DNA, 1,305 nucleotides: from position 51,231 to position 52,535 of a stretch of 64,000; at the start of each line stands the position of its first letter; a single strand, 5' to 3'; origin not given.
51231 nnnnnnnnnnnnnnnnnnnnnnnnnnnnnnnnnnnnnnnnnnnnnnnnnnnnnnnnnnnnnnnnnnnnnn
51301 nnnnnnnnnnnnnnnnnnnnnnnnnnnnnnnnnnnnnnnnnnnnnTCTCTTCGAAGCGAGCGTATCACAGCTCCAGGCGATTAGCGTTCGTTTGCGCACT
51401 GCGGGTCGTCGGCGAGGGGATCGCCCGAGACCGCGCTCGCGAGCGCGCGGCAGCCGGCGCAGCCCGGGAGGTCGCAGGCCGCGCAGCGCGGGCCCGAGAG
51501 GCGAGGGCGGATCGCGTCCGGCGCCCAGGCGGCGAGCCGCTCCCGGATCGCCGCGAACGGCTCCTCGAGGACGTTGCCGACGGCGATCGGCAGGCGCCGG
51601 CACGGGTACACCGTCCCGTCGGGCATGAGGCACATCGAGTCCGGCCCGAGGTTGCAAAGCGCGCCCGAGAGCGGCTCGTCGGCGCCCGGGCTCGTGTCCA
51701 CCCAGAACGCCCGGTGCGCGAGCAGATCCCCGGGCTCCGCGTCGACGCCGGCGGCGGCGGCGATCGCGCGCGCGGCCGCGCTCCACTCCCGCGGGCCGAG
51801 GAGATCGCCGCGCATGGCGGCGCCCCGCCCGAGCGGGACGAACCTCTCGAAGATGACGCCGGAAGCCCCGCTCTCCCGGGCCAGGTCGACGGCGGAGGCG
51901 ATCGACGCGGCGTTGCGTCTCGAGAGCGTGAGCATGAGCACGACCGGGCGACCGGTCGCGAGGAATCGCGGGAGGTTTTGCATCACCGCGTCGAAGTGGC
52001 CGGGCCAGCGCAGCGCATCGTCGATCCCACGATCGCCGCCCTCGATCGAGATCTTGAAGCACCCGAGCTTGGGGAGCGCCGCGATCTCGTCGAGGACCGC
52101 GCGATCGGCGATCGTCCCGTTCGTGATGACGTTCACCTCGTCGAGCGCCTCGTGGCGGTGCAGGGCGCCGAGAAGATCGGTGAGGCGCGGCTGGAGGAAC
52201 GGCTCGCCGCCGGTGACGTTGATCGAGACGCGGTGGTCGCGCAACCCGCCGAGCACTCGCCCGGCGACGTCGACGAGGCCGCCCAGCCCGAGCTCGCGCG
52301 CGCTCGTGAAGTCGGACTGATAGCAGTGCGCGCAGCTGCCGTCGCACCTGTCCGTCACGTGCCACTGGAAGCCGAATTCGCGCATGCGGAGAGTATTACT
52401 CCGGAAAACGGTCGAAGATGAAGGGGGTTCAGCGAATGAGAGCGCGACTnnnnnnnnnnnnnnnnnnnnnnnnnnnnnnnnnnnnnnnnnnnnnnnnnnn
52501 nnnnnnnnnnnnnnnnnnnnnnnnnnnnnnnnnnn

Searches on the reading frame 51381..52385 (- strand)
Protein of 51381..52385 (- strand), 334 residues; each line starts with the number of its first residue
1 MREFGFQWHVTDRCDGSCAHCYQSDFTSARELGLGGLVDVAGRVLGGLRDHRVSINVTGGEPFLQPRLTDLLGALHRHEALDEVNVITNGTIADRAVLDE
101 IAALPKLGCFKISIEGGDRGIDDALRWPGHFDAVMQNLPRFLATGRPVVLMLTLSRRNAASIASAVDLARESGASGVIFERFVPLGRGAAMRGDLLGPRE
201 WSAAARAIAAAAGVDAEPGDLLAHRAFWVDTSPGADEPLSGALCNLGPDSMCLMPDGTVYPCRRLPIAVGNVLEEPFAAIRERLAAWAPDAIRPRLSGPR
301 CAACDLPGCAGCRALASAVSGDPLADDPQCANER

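Call 3: search_protein_families(library=pfam, proteins=[window:51381-52385:-], max_evalue=0.01)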
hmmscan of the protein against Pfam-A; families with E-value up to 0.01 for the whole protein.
window:51381-52385:- (334 aa): 2 families
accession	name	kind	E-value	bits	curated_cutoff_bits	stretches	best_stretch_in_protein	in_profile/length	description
PF04055.27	Radical_SAM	-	5.3e-15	56.4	29.5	1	10-166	3-163/166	Radical SAM superfamily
PF13186.11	SPASM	-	1.2e-06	29.2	21.5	1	244-305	1-67/67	Iron-sulfur cluster-binding domain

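Call 4: search_protein_families(library=ncbifam, proteins=[window:51381-52385:-], max_evalue=0.01)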
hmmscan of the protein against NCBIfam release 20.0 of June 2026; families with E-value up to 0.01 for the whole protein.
window:51381-52385:- (334 aa): 50 families (the best 25 are shown)
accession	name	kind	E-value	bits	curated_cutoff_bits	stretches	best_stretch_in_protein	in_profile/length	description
TIGR04082.1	rSAM_for_selen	equivalog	6.5e-35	120.8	350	1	4-330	199-515/516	thio(seleno)oxazole modification radical SAM maturase SbtM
TIGR04340.1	rSAM_ACGX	hypoth_equivalog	9.6e-33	113.8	400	2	3-188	2-188/341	radical SAM/SPASM domain protein, ACGX system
TIGR04545.1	rSAM_ahbD_hemeb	equivalog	1.8e-24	86.8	500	2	7-202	3-195/339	heme b synthase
TIGR03962.1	mycofact_rSAM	equivalog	3.6e-22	79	265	1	6-332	14-333/339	mycofactocin radical SAM maturase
TIGR04053.2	TIGR04053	equivalog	4.5e-21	75.5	395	2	7-204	11-206/366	TIGR04053 family radical SAM/SPASM domain-containing protein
TIGR04055.1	rSAM_NirJ2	equivalog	2e-19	70.3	500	1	7-331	3-323/326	putative heme d1 biosynthesis radical SAM protein NirJ2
TIGR04054.1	rSAM_NirJ1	equivalog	5.1e-19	68.1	650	1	8-195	40-223/387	putative heme d1 biosynthesis radical SAM protein NirJ1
TIGR04303.1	GeoRSP_rSAM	equivalog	9.1e-19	68.2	400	1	6-330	7-324/325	GeoRSP system radical SAM/SPASM protein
TIGR04051.1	rSAM_NirJ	equivalog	5.2e-18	65.1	515.45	2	8-193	6-187/354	heme d1 biosynthesis radical SAM protein NirJ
TIGR04546.1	rSAM_ahbC_deAc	equivalog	5.3e-18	65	650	2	8-195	43-226/390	12,18-didecarboxysiroheme deacetylase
TIGR04251.1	SCM_rSAM_ScmF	equivalog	1.8e-13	50.6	400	1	8-192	8-192/353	SynChlorMet cassette radical SAM/SPASM protein ScmF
TIGR04347.1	pseudo_SAM_Halo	equivalog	4.2e-13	49.3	525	1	8-191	42-221/390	TIGR04347 family pseudo-SAM/SPASM protein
TIGR02109.1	PQQ_syn_pqqE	equivalog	3.6e-12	45.9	381.35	1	10-332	13-332/358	pyrroloquinoline quinone biosynthesis protein PqqE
TIGR03977.1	rSAM_pair_HxsC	equivalog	1.2e-11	44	267.9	1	10-168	31-189/292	His-Xaa-Ser system radical SAM maturase HxsC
TIGR04250.1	SCM_rSAM_ScmE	equivalog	2.3e-11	43.2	400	1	9-164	8-160/358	SynChlorMet cassette radical SAM/SPASM protein ScmE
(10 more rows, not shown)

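Call 6: find_homologous_proteins(query=window:51381-52385:-, max_evalue=1e-10)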
Query window:51381-52385:- (334 aa): 404 proteins with E <= 1e-10 among 8000 candidates; the best 120 are listed.
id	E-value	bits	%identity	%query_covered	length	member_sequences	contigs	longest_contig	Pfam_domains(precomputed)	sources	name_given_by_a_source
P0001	2.3e-222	756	100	100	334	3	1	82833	PF13186.12,PF04055.28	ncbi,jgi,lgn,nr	ncbi:MAG: radical SAM protein [Proteobacteria bacterium]|jgi:radical SAM protein with 4Fe4S-binding 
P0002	8.5e-166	570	79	99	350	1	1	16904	PF04055.28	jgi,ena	-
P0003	1.1e-165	569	77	99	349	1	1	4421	PF13186.12,PF04055.28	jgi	jgi:radical SAM protein with 4Fe4S-binding SPASM domain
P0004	6.7e-164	563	77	99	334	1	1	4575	PF13186.12,PF04055.28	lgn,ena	-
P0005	1.9e-162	559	77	99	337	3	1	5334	PF13186.12,PF04055.28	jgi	jgi:radical SAM protein with 4Fe4S-binding SPASM domain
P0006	1.5e-159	549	76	99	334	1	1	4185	PF13186.12,PF04055.28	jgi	jgi:radical SAM protein with 4Fe4S-binding SPASM domain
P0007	5.6e-158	544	75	99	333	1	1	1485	PF04055.28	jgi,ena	-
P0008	9.1e-151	520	70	99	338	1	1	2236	PF04055.28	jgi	jgi:MoaA/NifB/PqqE/SkfB family radical SAM enzyme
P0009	4.8e-150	518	70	99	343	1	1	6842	PF04055.28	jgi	-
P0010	9.2e-150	517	71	99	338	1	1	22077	PF04055.28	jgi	jgi:MoaA/NifB/PqqE/SkfB family radical SAM enzyme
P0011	2.1e-148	513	71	100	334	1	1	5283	PF13186.12,PF04055.28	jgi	jgi:radical SAM protein with 4Fe4S-binding SPASM domain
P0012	5.2e-147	508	70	99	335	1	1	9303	PF04055.28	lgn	-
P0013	7.4e-138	478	66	99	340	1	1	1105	PF04055.28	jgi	-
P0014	1.6e-117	411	58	99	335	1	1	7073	PF04055.28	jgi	-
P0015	5.1e-116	406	56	99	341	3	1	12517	PF04055.28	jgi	-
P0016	1.1e-115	405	57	99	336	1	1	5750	PF04055.28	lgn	-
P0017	2.8e-113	397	58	98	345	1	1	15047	PF13186.12,PF04055.28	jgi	jgi:radical SAM protein with 4Fe4S-binding SPASM domain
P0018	3.6e-113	397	54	99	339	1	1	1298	PF13186.12,PF04055.28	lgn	-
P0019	9.1e-112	392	55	99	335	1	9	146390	PF13186.12,PF04055.28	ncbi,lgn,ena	-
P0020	1.7e-111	391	55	99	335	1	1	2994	PF13186.12,PF04055.28,PF13353.12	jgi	jgi:radical SAM protein with 4Fe4S-binding SPASM domain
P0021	4.6e-111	390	55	99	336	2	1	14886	PF13186.12,PF04055.28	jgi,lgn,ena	-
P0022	4.9e-111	390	57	98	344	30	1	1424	PF13186.12,PF04055.28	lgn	-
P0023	6.7e-111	389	56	98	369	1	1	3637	PF13186.12,PF04055.28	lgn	-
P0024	7.0e-111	389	53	99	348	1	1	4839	PF13186.12,PF04055.28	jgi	jgi:radical SAM protein with 4Fe4S-binding SPASM domain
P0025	1.2e-110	388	55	99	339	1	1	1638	PF13186.12,PF04055.28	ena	-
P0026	2.0e-110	388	57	99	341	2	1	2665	PF04055.28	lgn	-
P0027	3.3e-110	387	54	99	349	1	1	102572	PF13186.12,PF04055.28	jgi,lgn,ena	-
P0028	3.3e-110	387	52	99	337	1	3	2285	PF13186.12,PF04055.28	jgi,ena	-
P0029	8.3e-110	386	52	100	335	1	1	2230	PF13186.12,PF04055.28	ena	-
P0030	9.6e-110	385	54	99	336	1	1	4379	PF04055.28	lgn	-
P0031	3.7e-109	383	57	99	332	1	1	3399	PF13186.12,PF04055.28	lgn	-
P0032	5.9e-109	383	55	99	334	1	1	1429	PF13186.12,PF04055.28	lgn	-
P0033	9.9e-109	382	53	100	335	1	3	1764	PF04055.28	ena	-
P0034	3.5e-108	380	52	99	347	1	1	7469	PF13186.12,PF04055.28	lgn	-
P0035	6.9e-108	379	55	99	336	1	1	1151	PF13186.12,PF04055.28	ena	-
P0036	7.1e-108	379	53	99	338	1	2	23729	PF13186.12,PF04055.28,PF13353.12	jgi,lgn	-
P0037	7.5e-108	379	53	99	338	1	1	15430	PF13186.12,PF04055.28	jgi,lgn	-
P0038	2.6e-107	377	55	99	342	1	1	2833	PF04055.28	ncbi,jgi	-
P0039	3.1e-107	377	54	99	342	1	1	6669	PF04055.28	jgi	jgi:radical SAM protein with 4Fe4S-binding SPASM domain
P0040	7.2e-107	376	53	99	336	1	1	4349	PF04055.28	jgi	jgi:radical SAM protein with 4Fe4S-binding SPASM domain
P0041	7.7e-107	376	53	99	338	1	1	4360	PF13186.12,PF04055.28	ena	-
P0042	1.0e-106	375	55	99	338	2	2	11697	PF04055.28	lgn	-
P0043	2.1e-106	374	54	98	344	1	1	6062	PF13186.12,PF04055.28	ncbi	-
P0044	3.9e-105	370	55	98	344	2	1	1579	PF13186.12,PF04055.28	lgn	-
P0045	8.7e-105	369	56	99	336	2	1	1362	PF04055.28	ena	-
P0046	1.7e-103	365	50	99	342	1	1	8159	PF13186.12,PF04055.28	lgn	-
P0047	3.0e-103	364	52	99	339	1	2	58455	PF04055.28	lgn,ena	-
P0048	6.6e-103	363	53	99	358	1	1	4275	PF04055.28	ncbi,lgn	-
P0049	7.5e-103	363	50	99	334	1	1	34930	PF04055.28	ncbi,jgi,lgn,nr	ncbi:MAG: radical SAM protein [Myxococcota bacterium]|jgi:MoaA/NifB/PqqE/SkfB family radical SAM enz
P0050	9.2e-103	362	52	98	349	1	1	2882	PF04055.28,PF13353.12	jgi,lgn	-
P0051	1.3e-102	362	54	99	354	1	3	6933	PF04055.28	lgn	-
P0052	1.5e-102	362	52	99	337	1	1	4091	PF13186.12,PF04055.28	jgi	jgi:radical SAM protein with 4Fe4S-binding SPASM domain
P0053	1.8e-102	362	52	98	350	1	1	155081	PF04055.28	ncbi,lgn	-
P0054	2.0e-102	361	52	99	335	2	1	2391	PF13186.12,PF04055.28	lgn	-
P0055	3.0e-102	361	52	99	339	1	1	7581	PF04055.28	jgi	jgi:MoaA/NifB/PqqE/SkfB family radical SAM enzyme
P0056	5.1e-102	360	50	99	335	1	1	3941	PF04055.28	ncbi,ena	-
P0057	5.2e-102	360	53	100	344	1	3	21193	PF04055.28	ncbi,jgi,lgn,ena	-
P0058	8.6e-102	359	54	99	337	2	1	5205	PF13186.12,PF04055.28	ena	-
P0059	1.1e-101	359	51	99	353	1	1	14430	PF13186.12,PF04055.28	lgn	-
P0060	1.2e-101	359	49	99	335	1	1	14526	PF13186.12,PF04055.28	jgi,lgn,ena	-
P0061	1.6e-101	358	54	99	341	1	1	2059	PF04055.28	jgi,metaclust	metaclust:\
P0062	4.7e-101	357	48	99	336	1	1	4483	PF13186.12,PF04055.28,PF13353.12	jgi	jgi:radical SAM protein with 4Fe4S-binding SPASM domain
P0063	6.0e-101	356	50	100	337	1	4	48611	PF04055.28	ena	-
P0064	6.3e-101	356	50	99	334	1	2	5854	PF13186.12,PF04055.28,PF13353.12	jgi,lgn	jgi:radical SAM protein with 4Fe4S-binding SPASM domain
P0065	6.3e-101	356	54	99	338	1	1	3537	PF04055.28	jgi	jgi:MoaA/NifB/PqqE/SkfB family radical SAM enzyme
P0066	1.1e-100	356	54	87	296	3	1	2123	PF13186.12,PF04055.28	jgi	jgi:radical SAM protein with 4Fe4S-binding SPASM domain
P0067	1.2e-100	355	48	99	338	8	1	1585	PF04055.28,PF13353.12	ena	-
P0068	1.8e-100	355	50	99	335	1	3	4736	PF04055.28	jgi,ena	-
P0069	2.2e-100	355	51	99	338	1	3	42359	PF04055.28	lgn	-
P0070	2.5e-100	354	49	99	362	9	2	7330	PF13186.12,PF04055.28,PF13353.12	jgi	jgi:radical SAM protein with 4Fe4S-binding SPASM domain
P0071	3.9e-100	354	51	99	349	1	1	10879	PF04055.28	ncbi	-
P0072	5.4e-100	353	49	99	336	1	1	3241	PF13186.12,PF04055.28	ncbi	-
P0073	6.2e-100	353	50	99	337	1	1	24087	PF13186.12,PF04055.28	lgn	-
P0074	9.5e-100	353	50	99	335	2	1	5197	PF04055.28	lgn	-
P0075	2.1e-99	351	52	99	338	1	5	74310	PF13186.12,PF04055.28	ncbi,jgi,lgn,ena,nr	ncbi:MAG TPA: radical SAM protein [Myxococcota bacterium]|nr:radical SAM protein [Myxococcota bacter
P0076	2.2e-99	351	55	99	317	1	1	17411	PF13186.12,PF04055.28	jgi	jgi:MoaA/NifB/PqqE/SkfB family radical SAM enzyme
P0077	3.9e-99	351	50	99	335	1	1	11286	PF04055.28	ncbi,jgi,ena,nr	ncbi:MAG: hypothetical protein CVV42_20090 [Candidatus Riflebacteria bacterium HGW-Riflebacteria-2]|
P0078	5.4e-99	350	51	99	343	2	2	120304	PF04055.28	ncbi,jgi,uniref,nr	ncbi:MAG: Radical SAM domain heme biosynthesis protein [Candidatus Ozemobacter sibiricus]|jgi:radica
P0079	1.0e-98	349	54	98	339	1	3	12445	PF13186.12,PF04055.28,PF13353.12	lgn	-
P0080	1.3e-98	349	50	99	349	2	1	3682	PF04055.28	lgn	-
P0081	1.3e-98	349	50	99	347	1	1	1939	PF13186.12,PF04055.28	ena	-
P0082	2.1e-98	348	48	99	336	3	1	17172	PF13186.12,PF04055.28,PF13353.12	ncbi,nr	ncbi:MAG: radical SAM protein [Proteobacteria bacterium]|nr:radical SAM protein [Pseudomonadota bact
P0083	2.3e-98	348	50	99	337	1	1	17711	PF04055.28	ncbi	-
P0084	3.3e-98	347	50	99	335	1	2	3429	PF04055.28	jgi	-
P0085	9.2e-98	346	49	98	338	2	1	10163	PF04055.28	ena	-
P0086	1.4e-97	345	52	99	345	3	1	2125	PF13186.12,PF04055.28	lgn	-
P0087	1.4e-97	345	47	98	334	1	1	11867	PF13186.12,PF04055.28,PF13353.12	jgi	jgi:radical SAM protein with 4Fe4S-binding SPASM domain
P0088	1.4e-97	345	49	99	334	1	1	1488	PF13186.12,PF04055.28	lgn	-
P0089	2.2e-97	345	49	100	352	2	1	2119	PF04055.28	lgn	-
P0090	2.7e-97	344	49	99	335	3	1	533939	PF13186.12,PF04055.28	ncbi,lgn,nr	ncbi:MAG: hypothetical protein GQF41_1427 [Candidatus Rifleibacterium amylolyticum]|nr:MAG: hypothet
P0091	3.6e-97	344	52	99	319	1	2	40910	PF04055.28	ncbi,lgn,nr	ncbi:MAG: radical SAM protein [Deltaproteobacteria bacterium]|nr:radical SAM protein [Deltaproteobac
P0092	7.1e-97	343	49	99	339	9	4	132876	PF04055.28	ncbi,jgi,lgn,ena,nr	ncbi:MAG TPA: radical SAM protein [Candidatus Rifleibacterium sp.]|nr:radical SAM protein [Candidatu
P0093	1.2e-96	342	51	99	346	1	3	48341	PF04055.28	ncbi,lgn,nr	ncbi:MAG: radical SAM protein [Acidobacteria bacterium]|nr:radical SAM protein [Acidobacteriota bact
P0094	1.3e-96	342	49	99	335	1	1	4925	PF13186.12,PF04055.28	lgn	-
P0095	6.1e-96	340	49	99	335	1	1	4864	PF13186.12,PF04055.28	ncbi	-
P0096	9.3e-96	339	47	99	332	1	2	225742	PF13186.12,PF04055.28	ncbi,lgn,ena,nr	ncbi:MAG: radical SAM protein [Myxococcota bacterium]|nr:radical SAM protein [Myxococcota bacterium]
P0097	1.1e-95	339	48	99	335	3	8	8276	PF04055.28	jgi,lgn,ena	-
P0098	1.3e-95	339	52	98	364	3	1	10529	PF04055.28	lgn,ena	-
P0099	3.1e-95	338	48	99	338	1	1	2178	PF13186.12,PF04055.28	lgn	-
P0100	3.7e-95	337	48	99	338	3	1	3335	PF04055.28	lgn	-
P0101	5.4e-95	337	50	99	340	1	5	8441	PF13186.12,PF04055.28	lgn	-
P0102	7.0e-95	337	48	99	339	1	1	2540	PF04055.28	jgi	-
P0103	1.4e-94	336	53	98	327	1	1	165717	PF13186.12,PF04055.28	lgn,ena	-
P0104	2.0e-94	335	48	99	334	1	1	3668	PF04055.28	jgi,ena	-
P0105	3.2e-94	334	51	99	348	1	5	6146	PF04055.28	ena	-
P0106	3.8e-94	334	47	100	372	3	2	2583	PF04055.28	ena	-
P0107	5.7e-94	334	48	99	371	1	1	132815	PF04055.28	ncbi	-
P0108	6.4e-93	330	51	99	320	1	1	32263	PF04055.28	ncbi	-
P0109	1.4e-92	329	49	98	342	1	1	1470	PF04055.28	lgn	-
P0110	3.0e-92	328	46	99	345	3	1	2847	PF13186.12,PF04055.28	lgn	-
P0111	3.1e-92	328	48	96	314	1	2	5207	PF13186.12,PF04055.28,PF13353.12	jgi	jgi:MoaA/NifB/PqqE/SkfB family radical SAM enzyme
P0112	1.3e-91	326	48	99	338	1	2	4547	PF04055.28,PF13353.12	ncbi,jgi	jgi:radical SAM protein with 4Fe4S-binding SPASM domain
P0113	1.9e-91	325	45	99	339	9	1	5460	PF13186.12,PF04055.28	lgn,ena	-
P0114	3.4e-91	324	47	99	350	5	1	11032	PF04055.28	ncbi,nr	ncbi:MAG TPA: hypothetical protein DCG57_11030 [Candidatus Riflebacteria bacterium]|nr:hypothetical 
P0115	3.5e-91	324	45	99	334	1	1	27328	PF13186.12,PF04055.28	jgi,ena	-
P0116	8.8e-91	323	47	98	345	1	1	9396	PF04055.28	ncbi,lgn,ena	-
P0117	1.2e-90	323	44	99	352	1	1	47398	PF13186.12,PF04055.28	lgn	-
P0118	1.9e-90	322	45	99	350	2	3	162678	PF04055.28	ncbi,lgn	ncbi:MAG: radical SAM protein [Chitinispirillaceae bacterium]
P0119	6.8e-90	320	54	87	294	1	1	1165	PF13186.12,PF04055.28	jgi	-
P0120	8.9e-90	320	46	98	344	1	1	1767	PF13186.12,PF04055.28,PF13353.12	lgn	-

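Call 7: find_encoding_contigs(protein=P0019, flank=8000, max_places=2)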
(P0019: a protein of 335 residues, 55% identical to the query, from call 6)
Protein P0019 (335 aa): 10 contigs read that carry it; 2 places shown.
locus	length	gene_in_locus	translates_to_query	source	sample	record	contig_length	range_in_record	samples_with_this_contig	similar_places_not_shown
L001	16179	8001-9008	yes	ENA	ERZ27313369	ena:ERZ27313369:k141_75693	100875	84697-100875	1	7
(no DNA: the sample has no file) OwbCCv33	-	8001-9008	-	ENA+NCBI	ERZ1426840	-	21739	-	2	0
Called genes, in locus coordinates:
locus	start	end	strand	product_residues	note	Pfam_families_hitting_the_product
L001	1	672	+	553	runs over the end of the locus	-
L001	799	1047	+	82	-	PF22513:FitA-like_RHH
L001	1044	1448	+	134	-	PF01850:PIN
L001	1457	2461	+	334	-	-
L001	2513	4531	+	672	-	-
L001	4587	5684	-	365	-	PF01544:CorA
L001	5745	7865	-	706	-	-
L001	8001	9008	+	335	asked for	PF04055:Radical_SAM, PF13186:SPASM (weak)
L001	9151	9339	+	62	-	-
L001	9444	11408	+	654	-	PF00989:PAS, PF08447:PAS_3, PF13426:PAS_9, PF00989:PAS, PF08448:PAS_4, PF13426:PAS_9, PF02518:HATPase_c, PF00072:Response_reg, +5 more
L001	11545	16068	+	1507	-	PF00526:Dicty_CTDC, PF22842:Pel9A-like_beta_helix (weak)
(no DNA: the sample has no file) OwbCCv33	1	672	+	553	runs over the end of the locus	-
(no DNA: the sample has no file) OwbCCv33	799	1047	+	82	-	PF22513:FitA-like_RHH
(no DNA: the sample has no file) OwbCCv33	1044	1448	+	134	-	PF01850:PIN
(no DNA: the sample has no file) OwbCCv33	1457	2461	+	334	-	-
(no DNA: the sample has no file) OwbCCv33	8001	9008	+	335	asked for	PF04055:Radical_SAM, PF13186:SPASM (weak)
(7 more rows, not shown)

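Call 8: find_encoding_contigs(protein=P0090, flank=8000, max_places=2)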
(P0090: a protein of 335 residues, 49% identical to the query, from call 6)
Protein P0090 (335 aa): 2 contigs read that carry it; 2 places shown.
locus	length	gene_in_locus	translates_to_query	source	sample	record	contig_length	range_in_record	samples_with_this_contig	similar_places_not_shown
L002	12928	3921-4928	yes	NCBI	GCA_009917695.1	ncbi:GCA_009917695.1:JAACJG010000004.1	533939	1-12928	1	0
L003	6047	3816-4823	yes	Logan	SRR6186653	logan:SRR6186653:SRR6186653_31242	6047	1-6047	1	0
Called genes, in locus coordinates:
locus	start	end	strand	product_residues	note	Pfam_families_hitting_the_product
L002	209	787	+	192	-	-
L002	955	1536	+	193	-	-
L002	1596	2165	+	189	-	PF00583:Acetyltransf_1 (weak), PF13302:Acetyltransf_3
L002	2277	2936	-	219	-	-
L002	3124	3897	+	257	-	PF00881:Nitroreductase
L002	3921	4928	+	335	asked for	PF04055:Radical_SAM, PF13186:SPASM (weak)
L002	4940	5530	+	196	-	PF10755:DUF2585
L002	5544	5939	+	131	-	-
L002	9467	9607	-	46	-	-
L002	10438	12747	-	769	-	PF01564:Spermine_synth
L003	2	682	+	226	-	?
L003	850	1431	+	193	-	-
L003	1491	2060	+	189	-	PF00583:Acetyltransf_1 (weak), PF13302:Acetyltransf_3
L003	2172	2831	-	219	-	-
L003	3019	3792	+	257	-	PF00881:Nitroreductase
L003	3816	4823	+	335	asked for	PF04055:Radical_SAM, PF13186:SPASM (weak)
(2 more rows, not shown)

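Call 9: find_encoding_contigs(protein=P0096, flank=8000, max_places=2)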
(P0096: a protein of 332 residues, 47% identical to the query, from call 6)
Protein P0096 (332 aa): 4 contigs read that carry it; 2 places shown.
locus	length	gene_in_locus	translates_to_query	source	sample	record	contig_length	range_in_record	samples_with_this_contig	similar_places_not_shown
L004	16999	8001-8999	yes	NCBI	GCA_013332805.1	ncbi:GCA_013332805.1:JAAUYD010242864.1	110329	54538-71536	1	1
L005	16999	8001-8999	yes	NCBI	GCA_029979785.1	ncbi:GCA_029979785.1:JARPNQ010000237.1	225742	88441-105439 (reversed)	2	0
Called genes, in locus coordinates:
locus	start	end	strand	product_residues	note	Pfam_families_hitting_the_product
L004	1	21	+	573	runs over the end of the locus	-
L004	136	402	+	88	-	-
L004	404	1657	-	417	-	PF00171:Aldedh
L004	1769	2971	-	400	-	PF00696:AA_kinase, PF01472:PUA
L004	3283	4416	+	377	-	PF00285:Citrate_synt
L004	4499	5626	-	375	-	PF05157:MshEN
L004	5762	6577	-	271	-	PF01113:DapB_N, PF05173:DapB_C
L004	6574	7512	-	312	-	PF00701:DHDPS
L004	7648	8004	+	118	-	PF01713:Smr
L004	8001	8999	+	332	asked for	PF04055:Radical_SAM, PF13186:SPASM (faint)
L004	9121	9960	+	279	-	PF01678:DAP_epimerase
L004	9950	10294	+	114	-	-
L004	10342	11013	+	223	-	PF25087:GMPPB_C (faint), PF00132:Hexapep (weak)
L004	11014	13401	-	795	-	PF13174:TPR_6 (faint), PF07719:TPR_2 (faint), PF12895:ANAPC3 (faint), PF13432:TPR_16 (faint), PF14559:TPR_19 (weak), PF01464:SLT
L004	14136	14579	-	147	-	-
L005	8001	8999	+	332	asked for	PF04055:Radical_SAM, PF13186:SPASM (faint)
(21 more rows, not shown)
